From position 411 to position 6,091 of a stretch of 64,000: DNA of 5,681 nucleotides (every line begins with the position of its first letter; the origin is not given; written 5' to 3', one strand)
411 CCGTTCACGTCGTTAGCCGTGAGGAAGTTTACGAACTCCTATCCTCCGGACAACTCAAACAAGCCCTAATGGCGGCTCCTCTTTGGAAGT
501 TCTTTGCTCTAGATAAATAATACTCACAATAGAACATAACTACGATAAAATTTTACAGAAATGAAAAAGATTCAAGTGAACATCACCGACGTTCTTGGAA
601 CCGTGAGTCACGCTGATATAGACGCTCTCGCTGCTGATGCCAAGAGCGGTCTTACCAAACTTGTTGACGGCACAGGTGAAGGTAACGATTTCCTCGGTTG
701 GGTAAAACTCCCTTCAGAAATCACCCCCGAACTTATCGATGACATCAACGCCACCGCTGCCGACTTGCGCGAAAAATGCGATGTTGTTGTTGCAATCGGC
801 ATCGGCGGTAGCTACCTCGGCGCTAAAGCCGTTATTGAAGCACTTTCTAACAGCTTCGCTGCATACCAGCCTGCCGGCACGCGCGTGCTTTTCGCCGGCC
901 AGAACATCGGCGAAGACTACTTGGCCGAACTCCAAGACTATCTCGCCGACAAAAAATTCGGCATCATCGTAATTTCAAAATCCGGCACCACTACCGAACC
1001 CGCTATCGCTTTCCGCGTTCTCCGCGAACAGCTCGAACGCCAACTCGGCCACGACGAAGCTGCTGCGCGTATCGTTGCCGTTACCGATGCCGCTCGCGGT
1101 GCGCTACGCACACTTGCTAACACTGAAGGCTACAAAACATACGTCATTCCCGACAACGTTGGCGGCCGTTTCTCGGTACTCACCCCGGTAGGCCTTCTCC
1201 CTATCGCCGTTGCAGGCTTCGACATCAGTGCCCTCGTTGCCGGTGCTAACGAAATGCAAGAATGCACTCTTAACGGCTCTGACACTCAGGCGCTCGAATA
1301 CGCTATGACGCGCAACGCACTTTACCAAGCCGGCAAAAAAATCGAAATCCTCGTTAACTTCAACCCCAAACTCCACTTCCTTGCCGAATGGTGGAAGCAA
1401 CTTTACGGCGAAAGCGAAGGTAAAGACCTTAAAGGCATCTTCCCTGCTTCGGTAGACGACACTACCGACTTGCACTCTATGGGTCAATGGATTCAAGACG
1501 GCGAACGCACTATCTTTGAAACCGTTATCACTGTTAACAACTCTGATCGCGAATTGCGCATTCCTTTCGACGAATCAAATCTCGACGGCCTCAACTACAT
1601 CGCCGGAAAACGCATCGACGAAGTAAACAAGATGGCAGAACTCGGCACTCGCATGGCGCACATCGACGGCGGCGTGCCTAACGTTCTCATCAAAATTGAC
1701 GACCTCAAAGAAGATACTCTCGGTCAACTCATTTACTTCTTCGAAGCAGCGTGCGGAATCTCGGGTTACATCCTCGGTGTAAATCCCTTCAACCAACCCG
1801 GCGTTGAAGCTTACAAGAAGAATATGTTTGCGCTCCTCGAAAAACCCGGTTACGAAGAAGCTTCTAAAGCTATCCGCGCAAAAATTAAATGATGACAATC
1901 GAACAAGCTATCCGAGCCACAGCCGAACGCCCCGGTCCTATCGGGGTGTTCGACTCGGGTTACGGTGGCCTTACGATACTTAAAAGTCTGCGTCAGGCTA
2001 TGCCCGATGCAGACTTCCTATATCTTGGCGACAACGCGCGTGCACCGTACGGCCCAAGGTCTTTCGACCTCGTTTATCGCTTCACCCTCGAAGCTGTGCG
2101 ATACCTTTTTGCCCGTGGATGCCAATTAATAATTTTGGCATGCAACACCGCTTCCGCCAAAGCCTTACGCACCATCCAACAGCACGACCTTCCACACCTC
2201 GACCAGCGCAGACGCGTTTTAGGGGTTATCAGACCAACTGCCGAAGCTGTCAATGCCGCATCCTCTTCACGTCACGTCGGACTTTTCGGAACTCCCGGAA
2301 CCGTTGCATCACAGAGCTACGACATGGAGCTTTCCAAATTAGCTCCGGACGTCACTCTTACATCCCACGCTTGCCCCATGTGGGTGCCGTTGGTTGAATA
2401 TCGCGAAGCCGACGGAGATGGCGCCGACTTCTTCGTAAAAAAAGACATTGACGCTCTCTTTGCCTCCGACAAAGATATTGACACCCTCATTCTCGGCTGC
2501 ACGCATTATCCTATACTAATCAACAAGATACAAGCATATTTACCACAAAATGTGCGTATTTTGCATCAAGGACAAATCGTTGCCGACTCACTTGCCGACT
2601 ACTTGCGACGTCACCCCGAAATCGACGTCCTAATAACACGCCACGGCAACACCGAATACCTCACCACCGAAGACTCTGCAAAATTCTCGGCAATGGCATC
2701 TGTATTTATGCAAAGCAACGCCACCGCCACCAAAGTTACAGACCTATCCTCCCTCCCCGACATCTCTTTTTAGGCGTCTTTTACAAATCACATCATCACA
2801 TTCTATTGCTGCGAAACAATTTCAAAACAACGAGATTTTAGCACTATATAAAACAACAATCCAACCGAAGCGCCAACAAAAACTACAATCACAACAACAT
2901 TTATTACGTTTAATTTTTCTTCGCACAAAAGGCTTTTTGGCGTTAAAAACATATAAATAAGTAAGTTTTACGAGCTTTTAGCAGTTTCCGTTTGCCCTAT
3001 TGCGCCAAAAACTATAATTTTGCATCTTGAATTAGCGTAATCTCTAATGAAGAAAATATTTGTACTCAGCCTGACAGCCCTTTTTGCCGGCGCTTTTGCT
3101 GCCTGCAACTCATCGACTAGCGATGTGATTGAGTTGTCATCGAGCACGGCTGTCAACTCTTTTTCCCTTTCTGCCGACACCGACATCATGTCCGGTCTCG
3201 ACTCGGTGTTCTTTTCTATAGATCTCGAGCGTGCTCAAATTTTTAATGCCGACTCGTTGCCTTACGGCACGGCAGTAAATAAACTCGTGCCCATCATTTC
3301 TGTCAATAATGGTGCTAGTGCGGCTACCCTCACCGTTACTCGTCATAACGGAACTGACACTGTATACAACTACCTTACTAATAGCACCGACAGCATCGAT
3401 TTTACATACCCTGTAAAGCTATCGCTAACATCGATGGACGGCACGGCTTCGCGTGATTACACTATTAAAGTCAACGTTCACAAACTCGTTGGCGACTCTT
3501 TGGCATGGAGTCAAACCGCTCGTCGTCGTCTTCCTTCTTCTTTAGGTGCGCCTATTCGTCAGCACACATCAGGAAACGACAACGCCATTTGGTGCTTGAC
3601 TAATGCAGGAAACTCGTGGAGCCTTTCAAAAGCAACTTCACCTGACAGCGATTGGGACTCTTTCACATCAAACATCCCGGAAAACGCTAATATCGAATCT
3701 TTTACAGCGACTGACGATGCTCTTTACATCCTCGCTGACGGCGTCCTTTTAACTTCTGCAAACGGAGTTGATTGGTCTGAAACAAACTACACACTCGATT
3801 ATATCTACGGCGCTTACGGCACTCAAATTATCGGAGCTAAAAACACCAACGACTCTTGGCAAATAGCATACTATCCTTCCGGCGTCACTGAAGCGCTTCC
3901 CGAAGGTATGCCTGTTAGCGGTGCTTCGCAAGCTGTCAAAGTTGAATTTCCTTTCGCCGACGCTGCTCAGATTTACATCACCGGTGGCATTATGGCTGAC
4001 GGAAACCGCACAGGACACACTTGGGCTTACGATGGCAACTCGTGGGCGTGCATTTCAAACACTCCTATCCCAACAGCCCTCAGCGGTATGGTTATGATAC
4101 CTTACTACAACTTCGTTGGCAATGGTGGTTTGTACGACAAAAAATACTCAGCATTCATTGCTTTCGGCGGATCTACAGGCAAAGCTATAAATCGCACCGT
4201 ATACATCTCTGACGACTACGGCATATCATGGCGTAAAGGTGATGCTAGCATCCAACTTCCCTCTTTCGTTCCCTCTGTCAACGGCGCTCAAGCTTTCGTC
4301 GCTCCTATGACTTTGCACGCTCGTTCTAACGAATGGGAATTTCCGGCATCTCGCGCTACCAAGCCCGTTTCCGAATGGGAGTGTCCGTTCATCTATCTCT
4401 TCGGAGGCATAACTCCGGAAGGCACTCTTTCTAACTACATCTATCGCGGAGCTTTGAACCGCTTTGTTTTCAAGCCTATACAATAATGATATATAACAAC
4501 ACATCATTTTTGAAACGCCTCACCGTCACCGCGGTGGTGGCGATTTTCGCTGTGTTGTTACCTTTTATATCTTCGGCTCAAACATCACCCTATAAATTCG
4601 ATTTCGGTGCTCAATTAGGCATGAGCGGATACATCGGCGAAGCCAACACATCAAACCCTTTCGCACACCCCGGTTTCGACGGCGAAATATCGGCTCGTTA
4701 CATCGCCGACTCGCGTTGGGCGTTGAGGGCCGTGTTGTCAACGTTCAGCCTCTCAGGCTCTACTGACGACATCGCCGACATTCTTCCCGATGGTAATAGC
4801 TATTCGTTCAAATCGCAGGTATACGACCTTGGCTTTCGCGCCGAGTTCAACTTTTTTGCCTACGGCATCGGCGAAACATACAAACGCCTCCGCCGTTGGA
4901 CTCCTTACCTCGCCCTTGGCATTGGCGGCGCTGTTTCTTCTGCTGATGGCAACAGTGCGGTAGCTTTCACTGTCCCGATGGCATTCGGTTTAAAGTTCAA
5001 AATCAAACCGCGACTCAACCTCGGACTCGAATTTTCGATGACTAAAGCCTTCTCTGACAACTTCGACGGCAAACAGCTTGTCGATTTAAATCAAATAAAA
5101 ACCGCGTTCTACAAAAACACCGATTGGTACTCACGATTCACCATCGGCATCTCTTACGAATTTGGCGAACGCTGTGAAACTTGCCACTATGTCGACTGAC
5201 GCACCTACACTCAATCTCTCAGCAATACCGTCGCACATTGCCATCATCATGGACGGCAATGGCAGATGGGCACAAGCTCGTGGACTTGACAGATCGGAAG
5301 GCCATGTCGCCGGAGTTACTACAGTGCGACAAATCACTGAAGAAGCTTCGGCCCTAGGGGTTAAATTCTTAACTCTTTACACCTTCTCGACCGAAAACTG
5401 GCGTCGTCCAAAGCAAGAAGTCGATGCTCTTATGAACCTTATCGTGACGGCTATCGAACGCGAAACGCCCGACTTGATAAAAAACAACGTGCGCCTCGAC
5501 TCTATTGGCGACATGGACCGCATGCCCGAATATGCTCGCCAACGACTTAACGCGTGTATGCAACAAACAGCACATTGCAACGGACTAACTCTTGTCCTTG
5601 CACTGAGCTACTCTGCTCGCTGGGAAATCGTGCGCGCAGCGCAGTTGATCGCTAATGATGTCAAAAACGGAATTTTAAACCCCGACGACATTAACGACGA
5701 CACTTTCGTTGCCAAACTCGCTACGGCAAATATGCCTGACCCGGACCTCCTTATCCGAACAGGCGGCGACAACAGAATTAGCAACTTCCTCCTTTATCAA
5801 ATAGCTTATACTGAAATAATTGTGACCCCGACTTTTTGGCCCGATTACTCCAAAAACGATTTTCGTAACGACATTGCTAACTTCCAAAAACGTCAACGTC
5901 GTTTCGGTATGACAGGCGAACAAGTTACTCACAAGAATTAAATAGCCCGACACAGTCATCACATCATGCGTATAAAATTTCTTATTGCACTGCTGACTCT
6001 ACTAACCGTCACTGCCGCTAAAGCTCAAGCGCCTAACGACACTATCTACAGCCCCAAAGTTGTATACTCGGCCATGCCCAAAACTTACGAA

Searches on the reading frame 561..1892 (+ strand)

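Call 56: search_protein_families(library=pfam, proteins=[window:561-1892:+], max_evalue=0.00001)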
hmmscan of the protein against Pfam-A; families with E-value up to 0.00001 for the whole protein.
window:561-1892:+ (443 aa): 1 family
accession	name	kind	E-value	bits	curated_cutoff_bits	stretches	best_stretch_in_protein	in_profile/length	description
PF00342.24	PGI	-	8.3e-26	91.1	22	1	74-420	97-460/486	Phosphoglucose isomerase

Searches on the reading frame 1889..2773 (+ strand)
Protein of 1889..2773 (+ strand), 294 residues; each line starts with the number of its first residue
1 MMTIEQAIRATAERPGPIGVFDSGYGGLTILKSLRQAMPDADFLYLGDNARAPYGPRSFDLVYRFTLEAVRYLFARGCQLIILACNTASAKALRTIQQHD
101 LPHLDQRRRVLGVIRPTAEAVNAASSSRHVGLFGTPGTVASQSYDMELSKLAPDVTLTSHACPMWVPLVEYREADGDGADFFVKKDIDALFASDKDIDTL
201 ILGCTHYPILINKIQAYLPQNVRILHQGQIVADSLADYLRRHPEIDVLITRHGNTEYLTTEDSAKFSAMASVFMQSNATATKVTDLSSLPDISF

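Call 56: search_protein_families(library=pfam, proteins=[window:1889-2773:+], max_evalue=0.00001)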
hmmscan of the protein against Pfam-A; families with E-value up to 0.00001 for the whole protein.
window:1889-2773:+ (294 aa): 1 family
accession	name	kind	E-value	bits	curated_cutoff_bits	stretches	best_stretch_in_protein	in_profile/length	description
PF01177.27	Asp_Glu_race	-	2.3e-14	54.1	31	1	30-231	16-207/211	Asp/Glu/Hydantoin racemase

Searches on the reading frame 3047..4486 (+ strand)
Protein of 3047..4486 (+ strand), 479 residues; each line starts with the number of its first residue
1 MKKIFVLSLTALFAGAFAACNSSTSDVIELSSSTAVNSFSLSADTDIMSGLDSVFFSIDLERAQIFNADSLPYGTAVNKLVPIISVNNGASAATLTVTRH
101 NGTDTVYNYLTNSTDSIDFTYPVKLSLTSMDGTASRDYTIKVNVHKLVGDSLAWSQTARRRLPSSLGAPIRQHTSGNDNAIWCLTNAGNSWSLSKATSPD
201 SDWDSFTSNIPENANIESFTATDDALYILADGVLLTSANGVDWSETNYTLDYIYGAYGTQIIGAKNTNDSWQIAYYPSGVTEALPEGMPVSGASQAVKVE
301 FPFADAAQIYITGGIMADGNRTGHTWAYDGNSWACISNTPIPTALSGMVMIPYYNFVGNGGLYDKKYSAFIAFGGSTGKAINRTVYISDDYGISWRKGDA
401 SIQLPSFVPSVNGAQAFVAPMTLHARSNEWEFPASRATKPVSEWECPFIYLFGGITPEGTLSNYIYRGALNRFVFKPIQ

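Call 56: search_protein_families(library=pfam, proteins=[window:3047-4486:+], max_evalue=0.00001)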
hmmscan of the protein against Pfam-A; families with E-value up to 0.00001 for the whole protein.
window:3047-4486:+ (479 aa): 2 families
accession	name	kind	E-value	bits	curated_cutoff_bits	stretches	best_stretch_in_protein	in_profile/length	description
PF19755.4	DUF6242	-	2.7e-49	168.4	29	1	34-243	2-217/217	Domain of unknown function (DUF6242)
PF13418.12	Kelch_4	-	1.4e-06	28.6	21.6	0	307-340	13-46/49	Galactose oxidase, central domain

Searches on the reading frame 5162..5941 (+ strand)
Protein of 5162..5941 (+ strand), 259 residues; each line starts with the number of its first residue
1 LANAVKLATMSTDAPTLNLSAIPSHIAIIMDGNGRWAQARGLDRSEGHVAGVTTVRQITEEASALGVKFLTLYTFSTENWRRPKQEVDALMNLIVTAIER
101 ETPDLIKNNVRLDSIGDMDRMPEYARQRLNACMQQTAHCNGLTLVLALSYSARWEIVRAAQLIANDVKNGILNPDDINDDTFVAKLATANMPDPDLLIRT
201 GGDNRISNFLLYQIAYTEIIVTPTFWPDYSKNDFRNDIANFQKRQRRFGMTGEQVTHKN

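Call 56: search_protein_families(library=pfam, proteins=[window:5162-5941:+], max_evalue=0.00001)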
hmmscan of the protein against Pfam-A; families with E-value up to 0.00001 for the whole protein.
window:5162-5941:+ (259 aa): 1 family
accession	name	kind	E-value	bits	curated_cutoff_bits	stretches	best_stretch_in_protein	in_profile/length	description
PF01255.24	Prenyltransf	-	6.5e-80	268.2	27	1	29-249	1-219/219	Putative undecaprenyl diphosphate synthase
